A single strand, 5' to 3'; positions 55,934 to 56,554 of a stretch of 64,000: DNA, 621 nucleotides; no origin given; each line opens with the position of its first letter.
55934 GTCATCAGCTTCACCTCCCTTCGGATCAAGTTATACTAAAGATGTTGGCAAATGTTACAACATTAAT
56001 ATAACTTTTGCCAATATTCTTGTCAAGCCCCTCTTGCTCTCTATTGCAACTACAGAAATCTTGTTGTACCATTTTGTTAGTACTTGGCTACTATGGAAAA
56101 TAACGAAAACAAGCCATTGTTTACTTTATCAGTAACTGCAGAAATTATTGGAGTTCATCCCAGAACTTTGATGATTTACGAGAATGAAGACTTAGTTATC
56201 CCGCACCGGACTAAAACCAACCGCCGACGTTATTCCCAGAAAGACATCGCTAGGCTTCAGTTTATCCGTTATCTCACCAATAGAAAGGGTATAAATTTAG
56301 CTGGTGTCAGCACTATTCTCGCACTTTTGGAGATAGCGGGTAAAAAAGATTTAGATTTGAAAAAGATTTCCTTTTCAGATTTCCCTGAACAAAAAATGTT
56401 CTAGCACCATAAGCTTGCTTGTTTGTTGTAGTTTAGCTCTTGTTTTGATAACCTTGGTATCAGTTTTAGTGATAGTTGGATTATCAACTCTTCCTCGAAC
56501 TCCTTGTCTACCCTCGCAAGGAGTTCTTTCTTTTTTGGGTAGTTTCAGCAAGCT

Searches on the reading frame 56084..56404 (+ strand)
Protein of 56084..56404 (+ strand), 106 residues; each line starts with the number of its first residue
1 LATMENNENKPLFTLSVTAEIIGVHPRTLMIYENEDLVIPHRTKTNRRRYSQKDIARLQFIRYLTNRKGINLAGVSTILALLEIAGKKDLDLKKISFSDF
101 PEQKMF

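Call 60: search_protein_families(library=pfam, proteins=[window:56084-56404:+], max_evalue=0.01)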
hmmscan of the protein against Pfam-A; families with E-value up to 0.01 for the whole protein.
window:56084-56404:+ (106 aa): 3 families
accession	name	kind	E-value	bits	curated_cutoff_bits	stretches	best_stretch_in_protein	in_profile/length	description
PF13411.12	MerR_1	-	8.6e-18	64.7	21.6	1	14-80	2-67/69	MerR HTH family regulatory protein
PF00376.29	MerR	-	7.3e-08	32.5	28.2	1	19-50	6-38/38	MerR family regulatory protein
PF13591.12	MerR_2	-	0.00029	21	29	1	16-83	4-70/84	MerR HTH family regulatory protein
